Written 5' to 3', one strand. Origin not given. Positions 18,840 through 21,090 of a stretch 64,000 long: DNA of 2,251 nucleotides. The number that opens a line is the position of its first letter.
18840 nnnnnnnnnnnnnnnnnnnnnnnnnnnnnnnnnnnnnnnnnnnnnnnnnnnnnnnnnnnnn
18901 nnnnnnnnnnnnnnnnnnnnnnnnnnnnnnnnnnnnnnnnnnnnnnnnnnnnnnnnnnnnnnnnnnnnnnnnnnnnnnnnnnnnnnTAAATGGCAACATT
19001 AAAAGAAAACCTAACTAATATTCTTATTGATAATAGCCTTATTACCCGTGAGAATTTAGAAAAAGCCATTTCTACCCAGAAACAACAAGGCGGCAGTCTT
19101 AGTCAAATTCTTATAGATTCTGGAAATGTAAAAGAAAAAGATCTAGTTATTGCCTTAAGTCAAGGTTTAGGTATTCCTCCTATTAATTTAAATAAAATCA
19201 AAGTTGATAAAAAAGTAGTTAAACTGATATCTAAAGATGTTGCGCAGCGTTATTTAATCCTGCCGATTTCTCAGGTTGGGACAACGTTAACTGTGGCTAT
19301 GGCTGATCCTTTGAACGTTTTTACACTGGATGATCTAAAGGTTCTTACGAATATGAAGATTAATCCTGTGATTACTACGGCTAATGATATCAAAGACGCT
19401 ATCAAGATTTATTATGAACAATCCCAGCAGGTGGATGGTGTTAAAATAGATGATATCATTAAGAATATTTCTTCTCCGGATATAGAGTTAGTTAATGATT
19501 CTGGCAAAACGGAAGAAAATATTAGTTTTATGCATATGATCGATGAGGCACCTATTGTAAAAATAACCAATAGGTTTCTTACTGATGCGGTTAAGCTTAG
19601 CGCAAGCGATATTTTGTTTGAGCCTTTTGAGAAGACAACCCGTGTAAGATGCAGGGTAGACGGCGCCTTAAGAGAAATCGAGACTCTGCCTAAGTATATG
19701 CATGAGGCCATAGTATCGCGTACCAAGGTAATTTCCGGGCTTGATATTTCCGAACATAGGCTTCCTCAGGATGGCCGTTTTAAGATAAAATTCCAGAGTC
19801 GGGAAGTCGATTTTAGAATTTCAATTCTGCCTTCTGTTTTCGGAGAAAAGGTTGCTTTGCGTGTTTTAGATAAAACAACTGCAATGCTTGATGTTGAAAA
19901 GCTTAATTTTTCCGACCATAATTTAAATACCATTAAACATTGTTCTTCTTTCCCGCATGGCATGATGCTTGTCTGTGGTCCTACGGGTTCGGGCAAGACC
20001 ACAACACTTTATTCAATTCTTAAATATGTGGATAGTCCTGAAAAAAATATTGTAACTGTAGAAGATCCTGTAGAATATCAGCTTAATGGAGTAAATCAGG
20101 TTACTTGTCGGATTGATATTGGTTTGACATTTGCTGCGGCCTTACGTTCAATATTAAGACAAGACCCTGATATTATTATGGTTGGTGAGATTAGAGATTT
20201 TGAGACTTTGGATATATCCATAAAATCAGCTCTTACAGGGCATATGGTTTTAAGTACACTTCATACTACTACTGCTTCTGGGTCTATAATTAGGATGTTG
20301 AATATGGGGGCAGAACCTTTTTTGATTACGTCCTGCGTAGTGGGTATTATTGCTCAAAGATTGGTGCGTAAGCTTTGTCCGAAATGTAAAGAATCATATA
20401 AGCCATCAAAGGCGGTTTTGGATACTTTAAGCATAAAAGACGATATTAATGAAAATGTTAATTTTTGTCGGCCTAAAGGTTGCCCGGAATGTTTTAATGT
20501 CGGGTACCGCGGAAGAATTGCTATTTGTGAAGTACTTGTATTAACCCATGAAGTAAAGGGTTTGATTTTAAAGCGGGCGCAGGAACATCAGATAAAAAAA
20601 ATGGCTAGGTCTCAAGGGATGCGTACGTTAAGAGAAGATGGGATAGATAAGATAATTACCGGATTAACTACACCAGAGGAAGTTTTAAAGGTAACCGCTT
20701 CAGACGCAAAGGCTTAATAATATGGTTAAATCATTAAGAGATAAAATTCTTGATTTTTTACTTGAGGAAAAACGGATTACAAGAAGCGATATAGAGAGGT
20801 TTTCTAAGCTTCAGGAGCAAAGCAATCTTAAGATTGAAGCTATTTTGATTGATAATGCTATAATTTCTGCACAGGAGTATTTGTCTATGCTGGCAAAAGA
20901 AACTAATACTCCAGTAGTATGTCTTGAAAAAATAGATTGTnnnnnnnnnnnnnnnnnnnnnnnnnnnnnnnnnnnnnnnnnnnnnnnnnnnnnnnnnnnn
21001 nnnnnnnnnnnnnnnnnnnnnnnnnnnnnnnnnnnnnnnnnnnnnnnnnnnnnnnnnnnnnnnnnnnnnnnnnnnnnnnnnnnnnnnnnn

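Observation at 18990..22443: Two tandem full-length PilB/GspE-type ATPases and no PilT-like retraction ATPase in the locus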

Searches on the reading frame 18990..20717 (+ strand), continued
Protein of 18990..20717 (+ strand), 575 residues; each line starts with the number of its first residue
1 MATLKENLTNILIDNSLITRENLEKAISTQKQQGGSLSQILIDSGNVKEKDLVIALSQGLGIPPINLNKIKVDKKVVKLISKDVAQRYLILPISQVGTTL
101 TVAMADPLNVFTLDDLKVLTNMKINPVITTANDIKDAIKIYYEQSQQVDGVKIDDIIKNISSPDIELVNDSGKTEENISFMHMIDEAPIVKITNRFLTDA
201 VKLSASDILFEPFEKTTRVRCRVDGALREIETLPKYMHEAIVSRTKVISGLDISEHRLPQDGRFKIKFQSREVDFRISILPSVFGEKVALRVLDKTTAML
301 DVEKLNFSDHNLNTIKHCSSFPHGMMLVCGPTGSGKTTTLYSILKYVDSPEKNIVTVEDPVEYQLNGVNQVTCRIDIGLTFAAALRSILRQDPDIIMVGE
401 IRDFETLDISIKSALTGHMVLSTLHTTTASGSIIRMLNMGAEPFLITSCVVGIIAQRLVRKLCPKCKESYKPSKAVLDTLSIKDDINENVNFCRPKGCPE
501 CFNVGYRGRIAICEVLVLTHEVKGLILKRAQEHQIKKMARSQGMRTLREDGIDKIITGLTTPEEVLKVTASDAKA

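Call 54: search_protein_families(library=ncbifam, proteins=[L002:8812-9945:+, L015:14306-15364:+, L060:1187-2335:+], max_evalue=10)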
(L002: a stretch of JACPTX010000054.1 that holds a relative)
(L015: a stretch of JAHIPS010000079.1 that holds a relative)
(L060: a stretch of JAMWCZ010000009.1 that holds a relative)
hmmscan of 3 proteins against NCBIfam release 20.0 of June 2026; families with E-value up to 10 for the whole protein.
L002:8812-9945:+ (377 aa): 31 families (the best 25 are shown)
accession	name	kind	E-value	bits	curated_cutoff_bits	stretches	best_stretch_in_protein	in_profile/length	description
TIGR01420.1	pilT_fam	subfamily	2.1e-143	477.7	319.1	1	27-370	2-343/343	PilT/PilU family type 4a pilus ATPase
TIGR02533.1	type_II_gspE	equivalog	5.9e-43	147.2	630.25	2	131-295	222-379/486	type II secretion system ATPase GspE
TIGR02525.1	plasmid_TraJ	equivalog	8.2e-41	140.2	368.3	1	104-356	100-358/372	plasmid transfer ATPase TraJ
TIGR02538.1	type_IV_pilB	equivalog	2.7e-40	138.5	675.65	1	138-269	305-432/564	type IV-A pilus assembly ATPase PilB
TIGR02524.1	dot_icm_DotB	equivalog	6.5e-39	134.1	463.3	1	30-335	9-324/358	Dot/Icm type IV secretion system ATPase DotB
NF053534.1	T4PilAsmATPsTfpB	equivalog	1.9e-38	132.2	850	1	130-303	314-480/584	type IV pilus assembly ATPase TfpB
NF041000.1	ATPase_ComGA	equivalog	1.8e-37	128.8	300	1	139-296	118-266/267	competence type IV pilus ATPase ComGA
NF007755.0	PRK10436.1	equivalog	4.6e-36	124.5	617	1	21-316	83-376/465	type II secretion system protein GspE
NF058587.1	archaellum_moto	equivalog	7.9e-19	67.8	550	1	148-266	274-393/527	archaellum flagellar ATPase motor FlaI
TIGR02782.1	TrbB_P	equivalog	1.3e-15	57.5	304.55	1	149-292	136-280/303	P-type conjugative transfer ATPase TrbB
TIGR02788.1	VirB11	equivalog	1.9e-15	56.7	249.95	1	149-284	144-277/308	P-type DNA transfer ATPase VirB11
NF010469.0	PRK13894.1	subfamily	1e-12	48.1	508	1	149-280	149-278/320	conjugal transfer ATPase TrbB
TIGR03819.1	heli_sec_ATPase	hypoth_equivalog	1.7e-12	47.2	373.15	1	148-266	177-297/340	TadA family conjugal transfer-associated ATPase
NF010407.0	PRK13833.1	subfamily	1.1e-11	44.7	499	1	152-276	147-269/323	conjugal transfer protein TrbB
NF053672.1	bindosome_BasE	exception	2e-10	40.1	1000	1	129-278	250-400/512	bindosome assembly system ATPase subunit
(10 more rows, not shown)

L015:14306-15364:+ (352 aa): 35 families (the best 25 are shown)
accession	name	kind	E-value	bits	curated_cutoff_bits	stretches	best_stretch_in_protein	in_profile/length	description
TIGR01420.1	pilT_fam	subfamily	2.4e-141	470.9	319.1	1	3-345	2-343/343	PilT/PilU family type 4a pilus ATPase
TIGR02525.1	plasmid_TraJ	equivalog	1.1e-42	146.4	368.3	1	81-281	101-309/372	plasmid transfer ATPase TraJ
TIGR02533.1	type_II_gspE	equivalog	3.1e-35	121.8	630.25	2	106-244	221-359/486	type II secretion system ATPase GspE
TIGR02538.1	type_IV_pilB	equivalog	9.6e-35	120.2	675.65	2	120-244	312-432/564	type IV-A pilus assembly ATPase PilB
NF007755.0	PRK10436.1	equivalog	1.7e-34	119.3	617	2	3-244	89-335/465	type II secretion system protein GspE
NF041000.1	ATPase_ComGA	equivalog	1.4e-33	116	300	1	92-271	93-266/267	competence type IV pilus ATPase ComGA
NF053534.1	T4PilAsmATPsTfpB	equivalog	4.7e-32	111.1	850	1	116-270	328-472/584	type IV pilus assembly ATPase TfpB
TIGR02524.1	dot_icm_DotB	equivalog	2.4e-31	109.2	463.3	1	81-331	87-345/358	Dot/Icm type IV secretion system ATPase DotB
NF058587.1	archaellum_moto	equivalog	1e-13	50.9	550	1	127-254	278-404/527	archaellum flagellar ATPase motor FlaI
TIGR02782.1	TrbB_P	equivalog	3.7e-10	39.6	304.55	1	127-280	139-287/303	P-type conjugative transfer ATPase TrbB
TIGR02788.1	VirB11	equivalog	2e-09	36.9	249.95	1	127-244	147-265/308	P-type DNA transfer ATPase VirB11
TIGR03819.1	heli_sec_ATPase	hypoth_equivalog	3e-09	36.5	373.15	1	127-236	181-292/340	TadA family conjugal transfer-associated ATPase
NF053672.1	bindosome_BasE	exception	2.9e-07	29.6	1000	1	127-262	273-409/512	bindosome assembly system ATPase subunit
NF010407.0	PRK13833.1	subfamily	5.7e-06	26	499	1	127-281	147-295/323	conjugal transfer protein TrbB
NF010469.0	PRK13894.1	subfamily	7.6e-06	25.5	508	1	127-246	152-269/320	conjugal transfer ATPase TrbB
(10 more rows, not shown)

L060:1187-2335:+ (382 aa): 33 families (the best 25 are shown)
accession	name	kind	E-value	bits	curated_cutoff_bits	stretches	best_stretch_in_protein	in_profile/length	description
TIGR01420.1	pilT_fam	subfamily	1.1e-129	432.6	319.1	1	5-346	2-342/343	PilT/PilU family type 4a pilus ATPase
TIGR02525.1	plasmid_TraJ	equivalog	7.5e-44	150.2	368.3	1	87-337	111-362/372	plasmid transfer ATPase TraJ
TIGR02533.1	type_II_gspE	equivalog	3e-41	141.6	630.25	2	104-275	218-382/486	type II secretion system ATPase GspE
TIGR02538.1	type_IV_pilB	equivalog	8.3e-41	140.2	675.65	2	110-275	297-455/564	type IV-A pilus assembly ATPase PilB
NF041000.1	ATPase_ComGA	equivalog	1.8e-37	128.8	300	1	75-271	75-264/267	competence type IV pilus ATPase ComGA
NF007755.0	PRK10436.1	equivalog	9.3e-37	126.8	617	1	81-274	169-357/465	type II secretion system protein GspE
TIGR02524.1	dot_icm_DotB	equivalog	6.9e-35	120.9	463.3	1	2-309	3-321/358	Dot/Icm type IV secretion system ATPase DotB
NF053534.1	T4PilAsmATPsTfpB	equivalog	1.1e-32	113.2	850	1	108-275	315-475/584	type IV pilus assembly ATPase TfpB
NF058587.1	archaellum_moto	equivalog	1.3e-16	60.5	550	1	129-244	278-394/527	archaellum flagellar ATPase motor FlaI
TIGR02782.1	TrbB_P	equivalog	6.8e-15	55.1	304.55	1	126-268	136-277/303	P-type conjugative transfer ATPase TrbB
TIGR02788.1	VirB11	equivalog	1.5e-13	50.5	249.95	1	128-249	146-268/308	P-type DNA transfer ATPase VirB11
TIGR03819.1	heli_sec_ATPase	hypoth_equivalog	5.8e-12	45.4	373.15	1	123-252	175-306/340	TadA family conjugal transfer-associated ATPase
NF053672.1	bindosome_BasE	exception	9.7e-12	44.4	1000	1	120-268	264-411/512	bindosome assembly system ATPase subunit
NF010425.0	PRK13851.1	equivalog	8.6e-11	41.3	461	1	126-243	162-280/344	type IV secretion system protein VirB11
NF010469.0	PRK13894.1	subfamily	3.5e-10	39.7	508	1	128-249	151-270/320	conjugal transfer ATPase TrbB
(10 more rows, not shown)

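Call 56: find_homologous_proteins(query=A2, max_evalue=1e-40)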
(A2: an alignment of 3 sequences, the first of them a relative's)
Query A2 (3 sequences) (377 aa, profile of the alignment): 7994 proteins with E <= 1e-40 among 8000 candidates; the best 120 are listed.
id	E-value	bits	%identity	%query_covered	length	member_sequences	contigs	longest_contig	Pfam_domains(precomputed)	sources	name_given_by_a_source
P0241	2.2e-210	716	-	-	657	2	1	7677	PF13173.13,PF13086.13,PF13604.13,PF13671.13,PF00004.36,PF13401.13,PF00448.29,PF07728.21,PF04851.22,PF13191.13,PF06414.19,PF10412.16,PF24883.3,PF13476.13,PF05729.19,PF09848.16,PF01580.25,PF25199.2,PF00265.25,PF00437.27,PF13555.13,PF20703.4,PF03029.24,PF03215.22,PF01935.24,PF00005.34,PF12775.14,PF2072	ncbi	-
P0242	3.8e-210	715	-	-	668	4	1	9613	PF13173.13,PF00437.27,PF13604.13,PF13555.13,PF00004.36,PF13401.13,PF04851.22,PF13191.13,PF01935.24,PF24883.3,PF00005.34,PF12775.14,PF13476.13,PF10236.16,PF01580.25,PF25199.2,PF20720.4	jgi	jgi:twitching motility protein PilT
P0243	1.5e-200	684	-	-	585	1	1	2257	PF13173.13,PF00265.25,PF00437.27,PF13604.13,PF13555.13,PF00004.36,PF13401.13,PF03029.24,PF13191.13,PF01935.24,PF00005.34,PF25199.2,PF20720.4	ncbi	-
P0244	1.9e-196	670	100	95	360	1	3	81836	PF00437.27,PF13604.13,PF13401.13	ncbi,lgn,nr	ncbi:MAG: type IV pilus twitching motility protein PilT [Candidatus Omnitrophica bacterium]|nr:type 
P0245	2.4e-186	637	-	-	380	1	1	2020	PF00437.27,PF13401.13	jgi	-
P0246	2.9e-186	637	-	-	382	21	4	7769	PF00437.27,PF13401.13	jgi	-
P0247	3.0e-186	637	-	-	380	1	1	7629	PF00437.27,PF13401.13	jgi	-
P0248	9.2e-186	635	-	-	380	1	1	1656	PF00437.27,PF13401.13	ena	-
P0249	3.3e-185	633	-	-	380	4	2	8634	PF00437.27,PF13401.13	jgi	-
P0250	7.0e-182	622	-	-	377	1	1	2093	PF00437.27,PF13401.13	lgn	-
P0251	2.3e-181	621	-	-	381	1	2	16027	PF00437.27,PF13401.13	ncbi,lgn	-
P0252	1.7e-180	618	-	-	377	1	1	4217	PF00437.27,PF13401.13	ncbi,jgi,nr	ncbi:MAG TPA: type IV pilus twitching motility protein PilT [Firmicutes bacterium]|nr:type IV pilus 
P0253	2.0e-180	617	-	-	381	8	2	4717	PF00437.27,PF13401.13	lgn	-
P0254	5.6e-180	616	-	-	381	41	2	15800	PF00437.27,PF13401.13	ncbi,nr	ncbi:MAG: type IV pilus twitching motility protein PilT [Candidatus Omnitrophica bacterium]|nr:type 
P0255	1.1e-179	615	-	-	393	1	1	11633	PF00437.27,PF13401.13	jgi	jgi:twitching motility protein PilT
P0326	6.1e-174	596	79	95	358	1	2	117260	PF00437.27,PF13401.13,PF25199.2,PF04851.22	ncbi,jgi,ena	-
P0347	5.1e-173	593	77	95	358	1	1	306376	PF00437.27,PF13401.13,PF25199.2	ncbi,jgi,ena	-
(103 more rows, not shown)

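Call 57: find_encoding_contigs(protein=P0347, flank=10000, max_places=1)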
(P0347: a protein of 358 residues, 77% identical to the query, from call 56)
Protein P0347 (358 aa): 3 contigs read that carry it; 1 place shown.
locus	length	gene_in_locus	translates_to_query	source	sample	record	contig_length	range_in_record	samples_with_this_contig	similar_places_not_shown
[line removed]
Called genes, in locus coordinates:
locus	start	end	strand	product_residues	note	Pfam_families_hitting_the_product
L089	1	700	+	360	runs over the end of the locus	PF00155:Aminotran_1_2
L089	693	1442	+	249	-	PF13500:AAA_26, PF01656:CbiA (weak)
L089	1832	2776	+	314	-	PF16538:FlgT_C (faint)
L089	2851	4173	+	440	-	PF00275:EPSP_synthase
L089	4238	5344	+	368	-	PF06723:MreB_Mbl, PF00022:Actin, PF00012:HSP70, PF11104:PilM_2 (faint), PF14450:FtsA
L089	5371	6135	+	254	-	PF04085:MreC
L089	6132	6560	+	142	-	-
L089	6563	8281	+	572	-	PF03717:PBP_dimer, PF00905:Transpeptidase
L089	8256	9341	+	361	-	PF01098:FTSW_RODA_SPOVE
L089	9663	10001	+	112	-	-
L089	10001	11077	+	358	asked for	PF00437:T2SSE, PF25199:nSTAND_NTPase5 (faint), PF13401:AAA_22 (weak)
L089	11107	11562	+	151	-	PF05157:MshEN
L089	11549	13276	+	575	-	PF05157:MshEN, PF00437:T2SSE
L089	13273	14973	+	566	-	PF05157:MshEN, PF00437:T2SSE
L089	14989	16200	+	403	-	PF28597:T2SSF_N, PF00482:T2SSF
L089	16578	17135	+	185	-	PF07963:N_methyl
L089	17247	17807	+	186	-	-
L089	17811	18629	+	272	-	PF07963:N_methyl (weak)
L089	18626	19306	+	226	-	-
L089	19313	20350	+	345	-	PF11104:PilM_2, PF05134:T2SSL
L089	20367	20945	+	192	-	PF05137:PilN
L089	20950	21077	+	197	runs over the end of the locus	PF04612:T2SSM (weak), PF04350:PilO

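Call 58: find_encoding_contigs(protein=P0326, flank=10000, max_places=1)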
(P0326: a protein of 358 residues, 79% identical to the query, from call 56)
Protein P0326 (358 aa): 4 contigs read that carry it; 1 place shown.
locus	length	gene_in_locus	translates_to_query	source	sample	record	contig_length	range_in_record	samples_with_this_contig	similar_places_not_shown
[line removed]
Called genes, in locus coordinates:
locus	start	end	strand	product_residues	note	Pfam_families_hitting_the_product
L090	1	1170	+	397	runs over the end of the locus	PF00155:Aminotran_1_2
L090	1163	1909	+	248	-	PF01656:CbiA, PF07755:DUF1611 (faint), PF13500:AAA_26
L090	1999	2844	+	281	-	-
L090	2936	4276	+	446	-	PF00275:EPSP_synthase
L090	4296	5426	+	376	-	PF00022:Actin, PF06723:MreB_Mbl, PF00012:HSP70, PF11104:PilM_2 (faint), PF14450:FtsA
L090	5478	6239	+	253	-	PF04085:MreC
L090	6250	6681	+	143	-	-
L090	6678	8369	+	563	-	PF03717:PBP_dimer, PF00905:Transpeptidase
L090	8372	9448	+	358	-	PF01098:FTSW_RODA_SPOVE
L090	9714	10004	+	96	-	-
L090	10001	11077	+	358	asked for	PF25199:nSTAND_NTPase5 (faint), PF00437:T2SSE, PF04851:ResIII (weak), PF13401:AAA_22 (faint)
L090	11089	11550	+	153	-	PF05157:MshEN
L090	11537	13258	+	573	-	PF05157:MshEN, PF00437:T2SSE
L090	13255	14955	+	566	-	PF05157:MshEN, PF00437:T2SSE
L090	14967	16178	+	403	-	PF28597:T2SSF_N, PF00482:T2SSF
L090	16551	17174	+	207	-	PF07963:N_methyl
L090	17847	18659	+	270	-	PF07963:N_methyl (weak)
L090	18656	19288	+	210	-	PF07963:N_methyl (weak)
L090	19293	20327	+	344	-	PF11104:PilM_2, PF05134:T2SSL (weak), PF14450:FtsA (weak)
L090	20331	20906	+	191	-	PF05137:PilN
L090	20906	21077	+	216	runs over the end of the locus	PF04612:T2SSM (faint), PF04350:PilO (weak)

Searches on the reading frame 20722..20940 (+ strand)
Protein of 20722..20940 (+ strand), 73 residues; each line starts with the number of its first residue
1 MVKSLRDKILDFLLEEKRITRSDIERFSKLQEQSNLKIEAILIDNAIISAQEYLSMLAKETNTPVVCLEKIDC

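Call 54: search_protein_families(library=ncbifam, proteins=[window:20722-20940:+], max_evalue=10)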
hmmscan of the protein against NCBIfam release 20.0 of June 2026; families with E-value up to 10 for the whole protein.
window:20722-20940:+ (73 aa): 3 families
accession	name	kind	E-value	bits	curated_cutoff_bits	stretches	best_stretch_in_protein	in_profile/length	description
NF053729.1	c-di-GMP_motif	domain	9.3e-07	28.6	38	1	11-59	4-52/53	cyclic di-GMP-binding domain-containing protein, MshE-related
TIGR02538.1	type_IV_pilB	equivalog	0.0016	17.2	675.65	1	9-72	2-65/564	type IV-A pilus assembly ATPase PilB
NF043001.1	chondaseAC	equivalog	0.13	10.4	1000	1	2-59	273-325/701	chondroitinase-AC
